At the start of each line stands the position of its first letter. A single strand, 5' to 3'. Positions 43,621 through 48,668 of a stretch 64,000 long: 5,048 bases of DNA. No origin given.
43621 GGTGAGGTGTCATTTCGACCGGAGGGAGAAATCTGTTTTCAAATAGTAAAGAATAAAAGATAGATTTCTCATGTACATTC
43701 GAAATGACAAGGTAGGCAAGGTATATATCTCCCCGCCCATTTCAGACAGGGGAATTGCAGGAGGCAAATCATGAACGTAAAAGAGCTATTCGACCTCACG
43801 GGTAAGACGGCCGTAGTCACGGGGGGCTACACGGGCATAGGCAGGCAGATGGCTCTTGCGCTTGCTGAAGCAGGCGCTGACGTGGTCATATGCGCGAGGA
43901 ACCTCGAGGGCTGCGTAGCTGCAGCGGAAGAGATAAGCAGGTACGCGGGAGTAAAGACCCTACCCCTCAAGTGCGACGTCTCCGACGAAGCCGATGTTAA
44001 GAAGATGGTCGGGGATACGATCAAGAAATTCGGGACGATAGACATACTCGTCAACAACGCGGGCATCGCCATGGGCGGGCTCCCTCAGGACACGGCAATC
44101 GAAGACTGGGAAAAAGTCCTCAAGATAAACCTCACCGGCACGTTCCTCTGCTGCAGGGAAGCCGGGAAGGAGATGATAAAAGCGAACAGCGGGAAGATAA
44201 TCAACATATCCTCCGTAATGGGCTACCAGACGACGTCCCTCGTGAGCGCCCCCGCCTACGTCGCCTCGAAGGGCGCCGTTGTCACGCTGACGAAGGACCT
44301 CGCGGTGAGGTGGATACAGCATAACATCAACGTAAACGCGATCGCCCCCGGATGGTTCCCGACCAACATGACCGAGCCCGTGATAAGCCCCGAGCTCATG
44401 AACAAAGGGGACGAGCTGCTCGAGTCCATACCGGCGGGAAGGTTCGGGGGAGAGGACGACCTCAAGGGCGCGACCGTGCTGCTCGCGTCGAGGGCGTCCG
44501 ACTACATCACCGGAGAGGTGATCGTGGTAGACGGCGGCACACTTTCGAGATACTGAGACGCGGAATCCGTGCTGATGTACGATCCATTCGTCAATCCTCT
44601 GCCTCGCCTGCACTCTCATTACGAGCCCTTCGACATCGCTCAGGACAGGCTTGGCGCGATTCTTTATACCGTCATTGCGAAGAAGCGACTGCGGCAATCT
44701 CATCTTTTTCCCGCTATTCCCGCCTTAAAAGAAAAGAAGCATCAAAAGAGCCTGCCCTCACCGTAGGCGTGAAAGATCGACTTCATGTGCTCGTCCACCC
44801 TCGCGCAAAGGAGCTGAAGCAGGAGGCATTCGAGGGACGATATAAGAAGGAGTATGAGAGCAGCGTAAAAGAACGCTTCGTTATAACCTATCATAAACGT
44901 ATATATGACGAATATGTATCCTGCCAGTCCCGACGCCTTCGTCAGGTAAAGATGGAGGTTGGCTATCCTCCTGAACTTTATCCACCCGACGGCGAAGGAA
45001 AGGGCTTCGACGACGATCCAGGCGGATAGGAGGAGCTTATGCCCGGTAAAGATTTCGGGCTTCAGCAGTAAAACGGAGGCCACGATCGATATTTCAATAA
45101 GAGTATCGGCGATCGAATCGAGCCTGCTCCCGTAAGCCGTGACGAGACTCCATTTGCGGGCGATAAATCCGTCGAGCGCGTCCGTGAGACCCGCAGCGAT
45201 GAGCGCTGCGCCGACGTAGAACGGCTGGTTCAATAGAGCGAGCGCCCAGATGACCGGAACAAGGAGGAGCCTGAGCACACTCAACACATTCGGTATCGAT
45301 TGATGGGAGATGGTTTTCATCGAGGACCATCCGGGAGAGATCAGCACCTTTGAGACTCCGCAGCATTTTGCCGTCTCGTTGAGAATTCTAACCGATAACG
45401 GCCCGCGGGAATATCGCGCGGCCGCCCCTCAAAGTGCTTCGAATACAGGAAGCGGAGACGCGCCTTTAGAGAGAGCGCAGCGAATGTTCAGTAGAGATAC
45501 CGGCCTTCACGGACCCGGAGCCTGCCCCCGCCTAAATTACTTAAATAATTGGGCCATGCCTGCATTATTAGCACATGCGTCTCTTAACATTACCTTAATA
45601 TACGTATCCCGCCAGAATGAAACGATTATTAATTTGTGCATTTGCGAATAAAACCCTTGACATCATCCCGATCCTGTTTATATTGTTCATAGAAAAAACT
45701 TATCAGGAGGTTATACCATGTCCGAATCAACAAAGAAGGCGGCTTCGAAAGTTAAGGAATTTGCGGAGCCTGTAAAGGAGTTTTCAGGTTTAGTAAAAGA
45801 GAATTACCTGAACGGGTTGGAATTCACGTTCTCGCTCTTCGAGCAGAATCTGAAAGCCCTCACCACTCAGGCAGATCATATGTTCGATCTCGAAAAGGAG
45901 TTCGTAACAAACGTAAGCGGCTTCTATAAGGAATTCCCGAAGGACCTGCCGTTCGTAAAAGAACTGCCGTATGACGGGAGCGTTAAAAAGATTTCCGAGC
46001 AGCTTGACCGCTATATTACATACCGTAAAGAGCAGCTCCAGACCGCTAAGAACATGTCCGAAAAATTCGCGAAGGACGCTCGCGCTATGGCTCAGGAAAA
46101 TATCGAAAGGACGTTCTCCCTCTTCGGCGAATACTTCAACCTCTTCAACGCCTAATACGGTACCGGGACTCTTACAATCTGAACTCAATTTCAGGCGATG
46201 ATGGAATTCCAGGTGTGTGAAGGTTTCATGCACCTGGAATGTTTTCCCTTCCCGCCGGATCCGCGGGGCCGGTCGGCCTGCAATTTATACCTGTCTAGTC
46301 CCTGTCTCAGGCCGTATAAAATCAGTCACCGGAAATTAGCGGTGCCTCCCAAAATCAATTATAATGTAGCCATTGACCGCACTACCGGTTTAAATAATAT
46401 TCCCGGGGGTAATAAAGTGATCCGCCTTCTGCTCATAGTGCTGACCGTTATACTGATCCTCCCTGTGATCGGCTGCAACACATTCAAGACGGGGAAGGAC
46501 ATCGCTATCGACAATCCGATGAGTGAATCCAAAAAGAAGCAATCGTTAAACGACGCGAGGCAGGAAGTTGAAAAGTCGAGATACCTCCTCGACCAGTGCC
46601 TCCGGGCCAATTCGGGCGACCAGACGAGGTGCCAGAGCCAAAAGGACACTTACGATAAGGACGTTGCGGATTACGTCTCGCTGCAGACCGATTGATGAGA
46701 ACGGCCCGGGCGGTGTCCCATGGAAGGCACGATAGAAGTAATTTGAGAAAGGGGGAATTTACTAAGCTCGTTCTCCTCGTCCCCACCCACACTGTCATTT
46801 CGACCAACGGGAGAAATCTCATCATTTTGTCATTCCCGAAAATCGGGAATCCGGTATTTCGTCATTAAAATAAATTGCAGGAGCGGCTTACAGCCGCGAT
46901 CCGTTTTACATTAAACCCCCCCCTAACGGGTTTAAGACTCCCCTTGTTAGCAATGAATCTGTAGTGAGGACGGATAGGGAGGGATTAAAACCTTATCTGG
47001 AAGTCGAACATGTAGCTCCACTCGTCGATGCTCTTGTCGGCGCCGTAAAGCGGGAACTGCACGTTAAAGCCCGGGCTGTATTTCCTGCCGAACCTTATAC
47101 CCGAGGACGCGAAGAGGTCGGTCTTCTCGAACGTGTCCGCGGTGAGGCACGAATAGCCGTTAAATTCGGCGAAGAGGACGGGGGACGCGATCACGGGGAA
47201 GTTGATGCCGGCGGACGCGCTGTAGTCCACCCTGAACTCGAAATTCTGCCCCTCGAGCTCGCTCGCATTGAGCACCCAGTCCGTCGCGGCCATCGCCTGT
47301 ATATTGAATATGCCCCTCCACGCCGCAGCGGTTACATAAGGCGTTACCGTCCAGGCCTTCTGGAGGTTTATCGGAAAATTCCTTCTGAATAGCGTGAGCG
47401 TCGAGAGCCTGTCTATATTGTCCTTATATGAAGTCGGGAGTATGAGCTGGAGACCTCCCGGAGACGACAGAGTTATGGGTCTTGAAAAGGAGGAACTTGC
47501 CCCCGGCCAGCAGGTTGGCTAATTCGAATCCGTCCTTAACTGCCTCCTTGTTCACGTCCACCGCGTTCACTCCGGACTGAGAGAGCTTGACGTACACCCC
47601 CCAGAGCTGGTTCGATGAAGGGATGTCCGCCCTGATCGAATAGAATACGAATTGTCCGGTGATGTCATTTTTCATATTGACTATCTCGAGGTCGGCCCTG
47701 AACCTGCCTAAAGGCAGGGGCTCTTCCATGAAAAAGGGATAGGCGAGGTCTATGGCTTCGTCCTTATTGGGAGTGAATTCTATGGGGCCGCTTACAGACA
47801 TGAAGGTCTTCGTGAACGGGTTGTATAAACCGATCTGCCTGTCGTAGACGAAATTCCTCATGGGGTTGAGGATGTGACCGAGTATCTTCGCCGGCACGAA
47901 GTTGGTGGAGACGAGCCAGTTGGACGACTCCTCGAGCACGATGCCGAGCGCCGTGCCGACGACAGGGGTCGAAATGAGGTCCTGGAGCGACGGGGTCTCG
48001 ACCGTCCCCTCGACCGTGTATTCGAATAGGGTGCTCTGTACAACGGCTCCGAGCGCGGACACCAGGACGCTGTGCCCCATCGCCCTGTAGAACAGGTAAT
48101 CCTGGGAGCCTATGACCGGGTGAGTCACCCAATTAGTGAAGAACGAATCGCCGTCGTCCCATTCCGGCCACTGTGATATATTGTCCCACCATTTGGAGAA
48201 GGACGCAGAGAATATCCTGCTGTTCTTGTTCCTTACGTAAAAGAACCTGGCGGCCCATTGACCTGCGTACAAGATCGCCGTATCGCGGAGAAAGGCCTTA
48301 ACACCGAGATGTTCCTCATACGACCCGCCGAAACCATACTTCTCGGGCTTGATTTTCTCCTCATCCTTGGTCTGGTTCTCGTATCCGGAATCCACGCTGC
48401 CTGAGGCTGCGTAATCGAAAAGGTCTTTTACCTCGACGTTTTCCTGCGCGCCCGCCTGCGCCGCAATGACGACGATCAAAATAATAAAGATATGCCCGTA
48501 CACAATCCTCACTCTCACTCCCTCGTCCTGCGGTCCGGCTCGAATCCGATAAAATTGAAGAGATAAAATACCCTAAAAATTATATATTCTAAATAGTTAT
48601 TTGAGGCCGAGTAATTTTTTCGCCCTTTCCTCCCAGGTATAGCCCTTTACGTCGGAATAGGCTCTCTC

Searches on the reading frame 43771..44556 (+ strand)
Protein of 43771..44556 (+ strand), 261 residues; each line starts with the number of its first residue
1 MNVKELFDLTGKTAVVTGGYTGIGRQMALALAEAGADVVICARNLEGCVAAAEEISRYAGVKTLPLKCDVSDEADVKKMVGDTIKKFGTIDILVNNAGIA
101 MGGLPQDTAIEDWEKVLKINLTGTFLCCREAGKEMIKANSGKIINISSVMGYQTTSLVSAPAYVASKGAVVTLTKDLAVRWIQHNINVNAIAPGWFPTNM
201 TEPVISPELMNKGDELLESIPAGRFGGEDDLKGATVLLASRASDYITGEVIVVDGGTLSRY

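Call 49: search_protein_families(library=ncbifam, proteins=[window:43771-44556:+], max_evalue=0.1)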
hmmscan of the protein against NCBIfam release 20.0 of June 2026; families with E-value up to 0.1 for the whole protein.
window:43771-44556:+ (261 aa): 248 families (the best 25 are shown)
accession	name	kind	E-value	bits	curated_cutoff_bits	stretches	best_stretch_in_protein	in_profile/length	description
NF006070.0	PRK08213.1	subfamily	2.3e-89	299.3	279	1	1-257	2-256/259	gluconate 5-dehydrogenase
NF005390.0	PRK06935.1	equivalog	8.7e-72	241.6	369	1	4-260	8-258/258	2-dehydro-3-deoxy-D-gluconate 5-dehydrogenase KduD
TIGR01832.1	kduD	equivalog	7.6e-71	238.5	338.85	1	7-260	1-248/248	2-dehydro-3-deoxy-D-gluconate 5-dehydrogenase KduD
NF005559.1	PRK07231.1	subfamily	2.9e-66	223.5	215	1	9-258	2-248/249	glucose 1-dehydrogenase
NF004198.0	PRK05653.1-3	equivalog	8e-65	218.7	296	1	9-257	5-246/248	3-oxoacyl-ACP reductase FabG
TIGR01830.1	3oxo_ACP_reduc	equivalog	3.6e-63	213.5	297.75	1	14-256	1-237/239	3-oxoacyl-[acyl-carrier-protein] reductase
NF005488.0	PRK07097.1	equivalog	4.3e-62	209.6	369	1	4-259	3-259/266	gluconate 5-dehydrogenase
NF005309.0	PRK06841.1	subfamily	1.1e-61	208.6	286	1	3-256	7-251/255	GolD/DthD family dehydrogenase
NF006528.0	PRK08993.1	subfamily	1.4e-61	208.2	430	1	5-260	4-253/253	2-dehydro-3-deoxy-D-gluconate 5-dehydrogenase KduD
NF004791.0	PRK06138.1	equivalog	5.7e-61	206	312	1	8-258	2-250/252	SDR family oxidoreductase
NF005711.0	PRK07523.1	subfamily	8.5e-59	199.2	413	1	4-257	3-251/255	SDR family oxidoreductase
NF009466.0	PRK12826.1-2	subfamily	7.6e-58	195.9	222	1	12-257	4-244/248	3-oxoacyl-ACP reductase FabG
NF004778.0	PRK06124.1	equivalog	2.3e-57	194.4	303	1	2-260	2-255/256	SDR family oxidoreductase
NF004774.0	PRK06114.1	equivalog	3e-57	193.9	360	1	3-257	8-259/262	SDR family oxidoreductase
NF052558.1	MBtsdlDhBudC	equivalog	4.2e-57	193.6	270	1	10-257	2-241/250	meso-2,3-butanediol dehydrogenase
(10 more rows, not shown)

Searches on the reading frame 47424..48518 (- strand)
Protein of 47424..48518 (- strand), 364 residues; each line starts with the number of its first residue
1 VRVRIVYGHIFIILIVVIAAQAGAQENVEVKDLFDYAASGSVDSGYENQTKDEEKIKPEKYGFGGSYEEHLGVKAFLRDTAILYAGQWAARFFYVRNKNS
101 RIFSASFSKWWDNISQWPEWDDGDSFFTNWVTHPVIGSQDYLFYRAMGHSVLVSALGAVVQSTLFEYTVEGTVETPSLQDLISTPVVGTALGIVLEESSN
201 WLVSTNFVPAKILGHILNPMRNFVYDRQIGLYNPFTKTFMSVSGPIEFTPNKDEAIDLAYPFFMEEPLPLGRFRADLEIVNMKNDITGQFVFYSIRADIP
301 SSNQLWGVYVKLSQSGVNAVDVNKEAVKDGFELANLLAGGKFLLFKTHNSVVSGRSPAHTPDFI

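Call 72: search_protein_families(library=pfam, proteins=[window:47424-48518:-], max_evalue=0.00001)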
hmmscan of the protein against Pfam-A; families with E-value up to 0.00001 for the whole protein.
window:47424-48518:- (364 aa): 1 family
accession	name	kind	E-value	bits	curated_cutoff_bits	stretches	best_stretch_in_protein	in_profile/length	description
PF13084.11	DUF3943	-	3.5e-23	82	27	1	122-220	5-108/108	Domain of unknown function (DUF3943)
